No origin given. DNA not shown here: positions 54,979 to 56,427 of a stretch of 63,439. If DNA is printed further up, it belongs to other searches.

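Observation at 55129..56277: Unrecognised 382-aa methyltransferase-fold protein as the direct target of a SAM OFF-switch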

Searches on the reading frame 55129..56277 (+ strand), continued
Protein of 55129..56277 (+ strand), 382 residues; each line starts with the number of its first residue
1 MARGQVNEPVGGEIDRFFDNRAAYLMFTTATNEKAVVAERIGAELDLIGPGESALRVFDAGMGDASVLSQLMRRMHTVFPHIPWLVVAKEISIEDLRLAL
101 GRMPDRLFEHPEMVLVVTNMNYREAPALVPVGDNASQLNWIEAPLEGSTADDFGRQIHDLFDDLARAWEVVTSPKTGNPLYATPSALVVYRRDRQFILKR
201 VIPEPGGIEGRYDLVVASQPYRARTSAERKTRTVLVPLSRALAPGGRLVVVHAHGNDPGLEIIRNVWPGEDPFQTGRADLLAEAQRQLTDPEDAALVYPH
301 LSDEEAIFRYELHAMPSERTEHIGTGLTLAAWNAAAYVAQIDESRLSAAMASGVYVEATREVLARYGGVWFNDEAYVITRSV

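Call 85: find_homologous_proteins(query=P0135, max_evalue=1e-30)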
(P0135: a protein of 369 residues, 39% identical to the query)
Query P0135 (369 aa): 5201 proteins with E <= 1e-30 among 7183 candidates; the best 120 are listed.
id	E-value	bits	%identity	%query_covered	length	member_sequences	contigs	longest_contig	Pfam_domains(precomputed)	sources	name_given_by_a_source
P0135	4.9e-238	807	100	100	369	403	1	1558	-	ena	-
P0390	6.0e-232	787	97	100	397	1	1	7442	-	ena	-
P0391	5.2e-231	784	97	100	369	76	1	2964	-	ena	-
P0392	8.8e-224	760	93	100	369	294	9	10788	-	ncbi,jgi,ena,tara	tara:strand:- start:158 stop:1267 length:1110 start_codon:yes stop_codon:yes gene_type:complete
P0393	6.0e-220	748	91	100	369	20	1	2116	-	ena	-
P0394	2.9e-216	736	90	100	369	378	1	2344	-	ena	-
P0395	1.5e-213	727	89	100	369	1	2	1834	-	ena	-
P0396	2.2e-206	703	86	100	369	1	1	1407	-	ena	-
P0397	2.8e-205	700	85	100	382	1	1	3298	-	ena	-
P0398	2.8e-204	696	85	100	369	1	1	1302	-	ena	-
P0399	5.3e-204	695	85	100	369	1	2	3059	-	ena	-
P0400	1.1e-203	694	85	100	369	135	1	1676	-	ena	-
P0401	1.3e-203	694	85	100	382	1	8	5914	-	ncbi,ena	-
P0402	2.0e-203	693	85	100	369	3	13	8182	-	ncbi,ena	-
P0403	2.1e-203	693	86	100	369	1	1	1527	-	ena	-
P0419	3.0e-199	680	85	100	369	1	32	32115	-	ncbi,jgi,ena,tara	tara:strand:- start:160 stop:1269 length:1110 start_codon:yes stop_codon:yes gene_type:complete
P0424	1.3e-198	678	84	100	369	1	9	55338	-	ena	-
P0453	6.3e-195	666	81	100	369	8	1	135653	-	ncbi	-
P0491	3.5e-168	578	70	100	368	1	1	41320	-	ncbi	-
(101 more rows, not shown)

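Call 86: find_encoding_contigs(protein=P0453, flank=7000, max_places=2)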
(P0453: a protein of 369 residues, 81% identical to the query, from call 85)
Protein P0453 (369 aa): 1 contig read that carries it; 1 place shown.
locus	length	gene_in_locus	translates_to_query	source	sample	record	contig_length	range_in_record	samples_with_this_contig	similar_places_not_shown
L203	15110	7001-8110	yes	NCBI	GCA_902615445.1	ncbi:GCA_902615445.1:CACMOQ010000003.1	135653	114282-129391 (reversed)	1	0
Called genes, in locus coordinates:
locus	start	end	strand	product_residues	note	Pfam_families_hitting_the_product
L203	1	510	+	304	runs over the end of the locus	PF02899:Phage_int_SAM_1 (faint), PF00589:Phage_integrase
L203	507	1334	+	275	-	PF00535:Glycos_transf_2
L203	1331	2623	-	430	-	PF01408:GFO_IDH_MocA (faint), PF03447:NAD_binding_3, PF00742:Homoserine_dh, PF01842:ACT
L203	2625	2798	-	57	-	-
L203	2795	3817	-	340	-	PF01118:Semialdhyde_dh, PF02774:Semialdhyde_dhC, PF22698:Semialdhyde_dhC_1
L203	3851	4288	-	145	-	PF00380:Ribosomal_S9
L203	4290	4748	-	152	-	PF00572:Ribosomal_L13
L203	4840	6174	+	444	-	PF01053:Cys_Met_Meta_PP, PF00155:Aminotran_1_2 (weak), PF01041:DegT_DnrJ_EryC1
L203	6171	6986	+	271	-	PF02230:Abhydrolase_2 (faint), PF00561:Abhydrolase_1, PF00975:Thioesterase (faint), PF12146:Hydrolase_4, PF12697:Abhydrolase_6, PF06821:Ser_hydrolase (faint)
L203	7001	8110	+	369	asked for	-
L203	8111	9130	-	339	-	PF02628:COX15-CtaA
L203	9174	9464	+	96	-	PF01817:CM_2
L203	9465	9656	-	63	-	PF00471:Ribosomal_L33 (weak)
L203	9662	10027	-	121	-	PF13411:MerR_1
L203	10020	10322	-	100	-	PF18291:HU-HIG (weak), PF00216:Bac_DNA_binding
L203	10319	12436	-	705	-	PF00534:Glycos_transf_1, PF13692:Glyco_trans_1_4, PF13524:Glyco_trans_1_2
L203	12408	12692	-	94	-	PF01541:GIY-YIG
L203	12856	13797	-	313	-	PF03320:FBPase_glpX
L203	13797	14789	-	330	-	PF05992:SbmA_BacA, PF06472:ABC_membrane_2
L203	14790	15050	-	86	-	PF04800:NDUS4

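Call 87: find_encoding_contigs(protein=P0424, flank=7000, max_places=3)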
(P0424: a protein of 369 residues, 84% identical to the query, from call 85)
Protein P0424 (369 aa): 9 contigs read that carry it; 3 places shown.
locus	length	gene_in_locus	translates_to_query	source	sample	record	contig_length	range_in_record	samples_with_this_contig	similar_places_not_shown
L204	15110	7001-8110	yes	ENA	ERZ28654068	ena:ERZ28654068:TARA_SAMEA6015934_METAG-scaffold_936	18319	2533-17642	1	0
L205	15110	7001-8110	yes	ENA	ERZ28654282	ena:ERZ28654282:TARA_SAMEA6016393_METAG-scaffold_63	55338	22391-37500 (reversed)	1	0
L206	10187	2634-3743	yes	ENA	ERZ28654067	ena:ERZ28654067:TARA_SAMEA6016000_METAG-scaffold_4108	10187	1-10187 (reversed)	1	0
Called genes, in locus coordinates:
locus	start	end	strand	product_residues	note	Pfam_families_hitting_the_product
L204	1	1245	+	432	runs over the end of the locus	PF13360:PQQ_2, PF13570:Beta-prop_ACSF4, PF25293:Beta-prop_EMC1_N (faint), PF13570:Beta-prop_ACSF4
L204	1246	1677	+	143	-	-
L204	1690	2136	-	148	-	-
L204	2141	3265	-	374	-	PF00291:PALP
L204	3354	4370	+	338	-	PF01210:NAD_Gly3P_dh_N, PF02558:ApbA (weak), PF07479:NAD_Gly3P_dh_C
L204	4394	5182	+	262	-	PF00117:GATase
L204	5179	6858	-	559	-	PF01268:FTHFS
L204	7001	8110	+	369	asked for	-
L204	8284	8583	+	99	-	-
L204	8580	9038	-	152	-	PF00583:Acetyltransf_1, PF13673:Acetyltransf_10, PF13508:Acetyltransf_7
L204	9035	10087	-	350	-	PF13483:Lactamase_B_3, PF12706:Lactamase_B_2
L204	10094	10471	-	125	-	PF07291:MauE (weak), PF07681:DoxX, PF02077:SURF4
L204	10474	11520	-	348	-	PF22660:RS_preATP-grasp-like, PF02222:ATP-grasp, PF17769:PurK_C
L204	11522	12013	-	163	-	PF00731:AIRC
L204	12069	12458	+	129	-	PF00085:Thioredoxin (weak)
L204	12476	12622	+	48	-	-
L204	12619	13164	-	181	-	-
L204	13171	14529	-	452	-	PF01571:GCV_T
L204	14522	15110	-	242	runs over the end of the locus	-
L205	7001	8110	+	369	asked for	-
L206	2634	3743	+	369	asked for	-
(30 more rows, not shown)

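Call 90: search_protein_families(library=ncbifam, proteins=[L203:6171-6986:+, L203:4840-6174:+, L202:8408-9298:+, L204:13171-14529:-, L204:8284-8583:+], max_evalue=0.001)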
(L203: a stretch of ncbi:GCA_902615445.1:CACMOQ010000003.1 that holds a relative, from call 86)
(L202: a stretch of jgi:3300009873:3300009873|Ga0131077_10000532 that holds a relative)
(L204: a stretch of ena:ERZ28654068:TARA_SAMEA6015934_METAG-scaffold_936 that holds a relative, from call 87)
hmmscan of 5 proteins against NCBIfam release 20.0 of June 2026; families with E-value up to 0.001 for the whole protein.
L203:6171-6986:+ (271 aa): 39 families (the best 25 are shown)
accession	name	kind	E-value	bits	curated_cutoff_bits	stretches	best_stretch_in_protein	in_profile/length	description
NF011457.0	PRK14875.1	equivalog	4.3e-29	101.6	307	2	21-124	130-233/372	acetoin dehydrogenase dihydrolipoyllysine-residue acetyltransferase subunit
TIGR02427.1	protocat_pcaD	equivalog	1.3e-24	87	255.85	2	200-263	187-250/251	3-oxoadipate enol-lactonase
NF051488.1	bifunc_PcaDC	exception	1.5e-23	83.5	390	2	21-126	11-115/375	bifunctional 3-oxoadipate enol-lactonase/4-carboxymuconolactone decarboxylase PcaDC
NF050089.1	i_nPHAscl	equivalog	4.5e-20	71.9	300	2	20-123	15-118/288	intracellular short-chain-length polyhydroxyalkanoate depolymerase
TIGR03056.1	bchO_mg_che_rel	equivalog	2.9e-15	56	172.55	2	20-107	28-113/278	alpha/beta fold hydrolase BchO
TIGR01738.1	bioH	equivalog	3.7e-15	56.2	206.95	2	25-120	6-96/245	pimeloyl-ACP methyl ester esterase BioH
TIGR03611.1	RutD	equivalog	9.8e-15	54.6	238.5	1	21-121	11-112/258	pyrimidine utilization protein D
TIGR03695.1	menH_SHCHC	equivalog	1.2e-14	54.4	208.55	1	23-124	2-106/252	2-succinyl-6-hydroxy-2,4-cyclohexadiene-1-carboxylate synthase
NF045632.1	hydroxlase_HsaD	equivalog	1.4e-14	53.8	400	1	21-125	32-140/290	4,5:9,10-diseco-3-hydroxy-5,9,17-trioxoandrosta-1(10),2-diene-4-oate hydrolase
NF051487.1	bifunc_PcaCD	exception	1.5e-14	54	430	2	201-264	349-412/413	bifunctional 4-carboxymuconolactone decarboxylase/3-oxoadipate enol-lactonase PcaCD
NF052610.1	macro_16_ester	equivalog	5.8e-14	52.1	420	2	46-124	47-129/281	alpha/beta fold macrolide esterase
TIGR01250.1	pro_imino_pep_2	subfamily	6.2e-14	52.2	167.65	1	203-263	228-287/288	proline iminopeptidase-family hydrolase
TIGR03343.1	biphenyl_bphD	equivalog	9.5e-13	48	462.15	2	26-125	33-137/282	2-hydroxy-6-oxo-6-phenylhexa-2,4-dienoate hydrolase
NF053683.1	esterase_mleBRB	exception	1.7e-12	47.5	585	1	3-128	6-133/280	BRB family alpha/beta fold macrolide esterase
NF045948.1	ProImpepThrmp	equivalog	3e-12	46.6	500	1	202-266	227-290/291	proline iminopeptidase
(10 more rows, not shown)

L203:4840-6174:+ (444 aa): 51 families (the best 25 are shown)
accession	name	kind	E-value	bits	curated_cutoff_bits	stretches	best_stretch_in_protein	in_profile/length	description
NF006004.0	PRK08134.1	equivalog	6.5e-201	667.6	636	1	11-437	4-430/433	O-acetylhomoserine aminocarboxypropyltransferase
TIGR01326.1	OAH_OAS_sulfhy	subfamily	6e-185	614.9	495.1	1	15-432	1-417/418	O-acetylhomoserine aminocarboxypropyltransferase/cysteine synthase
NF005872.0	PRK07812.1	equivalog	7.6e-175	581.6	703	1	3-437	4-437/439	bifunctional o-acetylhomoserine/o-acetylserine sulfhydrylase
NF006096.0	PRK08248.1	equivalog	1.8e-169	563.9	726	1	10-436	3-429/431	homocysteine synthase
NF004650.0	PRK05994.1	equivalog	4.9e-168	559.4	667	1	12-433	4-425/427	O-acetylhomoserine aminocarboxypropyltransferase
NF004757.0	PRK06084.1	equivalog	5.7e-152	506.4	790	1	15-436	2-424/425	bifunctional O-acetylhomoserine aminocarboxypropyltransferase/cysteine synthase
NF004125.0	PRK05613.1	equivalog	3.3e-144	480.6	765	1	5-434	3-436/437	O-acetylhomoserine/O-acetylserine sulfhydrylase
NF005215.0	PRK06702.1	equivalog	5.3e-130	434.2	709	1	17-431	8-421/432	bifunctional O-acetylhomoserine aminocarboxypropyltransferase/cysteine synthase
NF006003.0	PRK08133.1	equivalog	6.5e-117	390.6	522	2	7-235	3-228/396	O-succinylhomoserine sulfhydrylase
TIGR01328.1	met_gam_lyase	equivalog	1.9e-111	372.7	549.7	2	15-240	3-226/391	methionine gamma-lyase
NF005695.0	PRK07503.1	equivalog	3.1e-110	368.6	666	2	12-233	6-227/403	methionine gamma-lyase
NF004876.0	PRK06234.1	subfamily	2.1e-108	362.9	666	2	11-239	4-232/400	methionine gamma-lyase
TIGR01325.1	O_suc_HS_sulf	equivalog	2.8e-108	361.9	510.05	2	18-232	2-215/380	O-succinylhomoserine sulfhydrylase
NF005263.0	PRK06767.1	equivalog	1.1e-98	330.8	617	2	12-232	2-222/392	methionine gamma-lyase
NF004609.0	PRK05939.1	equivalog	1.2e-95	320.8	555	1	12-434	2-410/412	cystathionine gamma-synthase family protein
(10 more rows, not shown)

L202:8408-9298:+ (296 aa): 1 family
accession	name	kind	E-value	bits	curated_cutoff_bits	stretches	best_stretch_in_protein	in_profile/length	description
TIGR00676.1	fadh2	equivalog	2.9e-08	33.4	293.7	1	71-228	56-214/275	methylenetetrahydrofolate reductase [NAD(P)H]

L204:13171-14529:- (452 aa): 8 families
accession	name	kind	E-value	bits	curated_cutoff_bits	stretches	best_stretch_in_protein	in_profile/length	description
NF009133.0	PRK12486.1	equivalog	5.1e-68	229.7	410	1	37-393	6-339/369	dimethylsulfoniopropionate demethylase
NF001567.0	PRK00389.1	subfamily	9.8e-43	146.5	300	1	79-400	33-328/359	glycine cleavage system aminomethyltransferase GcvT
NF053776.1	TmaoDeMthMsil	equivalog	1.7e-41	142.6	1100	1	62-392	403-720/763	trimethylamine N-oxide demethylase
TIGR00528.1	gcvT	equivalog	6e-37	127.4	235.85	1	79-396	31-333/362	glycine cleavage system aminomethyltransferase GcvT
NF010093.0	PRK13579.1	equivalog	1.6e-32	112.8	459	1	78-396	39-337/371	glycine cleavage system aminomethyltransferase GcvT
TIGR01372.1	soxA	subfamily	5.7e-29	100.5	1164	1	51-393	617-957/996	sarcosine oxidase subunit alpha family protein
NF047633.1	SyrngDmethDesA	equivalog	4e-11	42.1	800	1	101-271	58-235/453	syringate O-demethylase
NF047885.1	VanMgalDeMLigM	equivalog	2.7e-09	36.5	580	1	101-271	57-236/461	vanillate/3-O-methylgallate O-demethylase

L204:8284-8583:+ (99 aa): 0 families

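Call 91: find_encoding_contigs(protein=P0419, flank=4000, max_places=6)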
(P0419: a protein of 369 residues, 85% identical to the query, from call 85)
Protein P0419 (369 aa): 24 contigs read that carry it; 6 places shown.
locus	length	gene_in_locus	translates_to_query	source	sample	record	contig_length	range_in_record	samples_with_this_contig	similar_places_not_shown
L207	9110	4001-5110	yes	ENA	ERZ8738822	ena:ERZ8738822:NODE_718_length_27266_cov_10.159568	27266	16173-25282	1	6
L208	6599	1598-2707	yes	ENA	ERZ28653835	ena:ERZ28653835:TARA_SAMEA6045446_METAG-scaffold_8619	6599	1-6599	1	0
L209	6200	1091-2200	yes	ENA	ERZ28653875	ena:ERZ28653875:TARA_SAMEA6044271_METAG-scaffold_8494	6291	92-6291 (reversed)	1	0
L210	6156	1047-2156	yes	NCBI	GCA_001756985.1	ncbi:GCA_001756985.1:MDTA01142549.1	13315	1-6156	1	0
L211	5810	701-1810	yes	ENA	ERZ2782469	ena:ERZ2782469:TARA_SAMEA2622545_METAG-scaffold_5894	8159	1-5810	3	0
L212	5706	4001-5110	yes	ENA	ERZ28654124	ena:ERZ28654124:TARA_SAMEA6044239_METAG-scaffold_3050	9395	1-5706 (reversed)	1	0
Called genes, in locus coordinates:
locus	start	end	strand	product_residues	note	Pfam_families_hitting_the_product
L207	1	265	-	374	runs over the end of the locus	PF00291:PALP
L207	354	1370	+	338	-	PF01210:NAD_Gly3P_dh_N, PF02558:ApbA (weak), PF07479:NAD_Gly3P_dh_C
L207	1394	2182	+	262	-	PF00117:GATase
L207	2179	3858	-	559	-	PF01268:FTHFS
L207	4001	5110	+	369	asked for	-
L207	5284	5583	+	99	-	-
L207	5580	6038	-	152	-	PF00583:Acetyltransf_1, PF13673:Acetyltransf_10, PF13508:Acetyltransf_7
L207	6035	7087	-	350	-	PF00753:Lactamase_B (faint), PF13483:Lactamase_B_3, PF12706:Lactamase_B_2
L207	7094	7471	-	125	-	PF07291:MauE (weak), PF07681:DoxX, PF02077:SURF4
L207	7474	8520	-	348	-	PF22660:RS_preATP-grasp-like, PF02222:ATP-grasp, PF17769:PurK_C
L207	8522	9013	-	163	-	PF00731:AIRC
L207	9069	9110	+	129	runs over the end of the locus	PF00085:Thioredoxin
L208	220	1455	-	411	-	PF01268:FTHFS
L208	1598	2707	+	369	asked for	-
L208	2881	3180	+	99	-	-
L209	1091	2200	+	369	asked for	-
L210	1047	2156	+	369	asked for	-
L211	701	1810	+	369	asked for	-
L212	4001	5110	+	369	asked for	-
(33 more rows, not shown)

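Call 92: find_encoding_contigs(protein=P0491, flank=5000, max_places=3)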
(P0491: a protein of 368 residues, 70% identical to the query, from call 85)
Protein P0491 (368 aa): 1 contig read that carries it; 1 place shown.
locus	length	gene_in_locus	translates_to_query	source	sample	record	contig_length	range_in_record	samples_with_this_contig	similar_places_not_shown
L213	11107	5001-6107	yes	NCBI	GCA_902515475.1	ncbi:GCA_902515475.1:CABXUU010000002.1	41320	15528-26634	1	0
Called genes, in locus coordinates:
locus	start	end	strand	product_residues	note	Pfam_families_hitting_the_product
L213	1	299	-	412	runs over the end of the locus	PF07690:MFS_1, PF00083:Sugar_tr (weak), PF06779:MFS_4 (weak), PF07690:MFS_1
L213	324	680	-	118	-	PF09538:FYDLN_acid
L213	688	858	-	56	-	PF10276:zf-CHCC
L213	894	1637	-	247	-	PF00892:EamA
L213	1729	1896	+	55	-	-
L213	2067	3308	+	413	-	PF01663:Phosphodiest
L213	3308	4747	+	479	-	PF00171:Aldedh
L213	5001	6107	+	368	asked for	-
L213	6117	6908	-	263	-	PF00149:Metallophos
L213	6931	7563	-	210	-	PF04115:Ureidogly_lyase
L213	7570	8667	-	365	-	PF00266:Aminotran_5, PF00155:Aminotran_1_2 (weak)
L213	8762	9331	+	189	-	PF01966:HD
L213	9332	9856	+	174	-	PF00102:Y_phosphatase (weak), PF22785:Tc-R-P (weak), PF00782:DSPc (weak), PF22784:PTP-SAK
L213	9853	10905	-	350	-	PF01384:PHO4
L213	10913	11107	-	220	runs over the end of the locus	PF01865:PhoU_div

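Call 96: find_encoding_contigs(protein=P0367, flank=4000, max_places=2)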
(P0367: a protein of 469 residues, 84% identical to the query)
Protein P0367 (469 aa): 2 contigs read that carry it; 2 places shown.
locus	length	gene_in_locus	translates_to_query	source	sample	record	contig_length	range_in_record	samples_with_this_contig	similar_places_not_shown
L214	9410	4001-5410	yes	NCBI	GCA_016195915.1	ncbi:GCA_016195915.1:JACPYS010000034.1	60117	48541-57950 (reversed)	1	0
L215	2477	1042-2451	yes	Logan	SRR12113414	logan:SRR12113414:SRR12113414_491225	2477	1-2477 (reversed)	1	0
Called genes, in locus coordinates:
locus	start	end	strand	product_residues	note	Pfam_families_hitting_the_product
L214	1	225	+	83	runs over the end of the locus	-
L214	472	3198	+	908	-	PF02702:KdpD, PF00582:Usp, PF13493:DUF4118, PF13492:GAF_3, PF00512:HisKA, PF02518:HATPase_c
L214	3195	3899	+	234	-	PF00072:Response_reg, PF00486:Trans_reg_C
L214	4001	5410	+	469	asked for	-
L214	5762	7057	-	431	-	PF01053:Cys_Met_Meta_PP, PF00155:Aminotran_1_2, PF01041:DegT_DnrJ_EryC1 (weak), PF01212:Beta_elim_lyase (weak), PF00266:Aminotran_5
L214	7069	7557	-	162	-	PF13380:CoA_binding_2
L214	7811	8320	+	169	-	-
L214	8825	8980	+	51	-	PF01925:TauE (weak)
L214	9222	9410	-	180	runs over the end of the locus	PF02566:OsmC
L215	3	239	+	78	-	?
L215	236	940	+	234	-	PF00072:Response_reg, PF00486:Trans_reg_C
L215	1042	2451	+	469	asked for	-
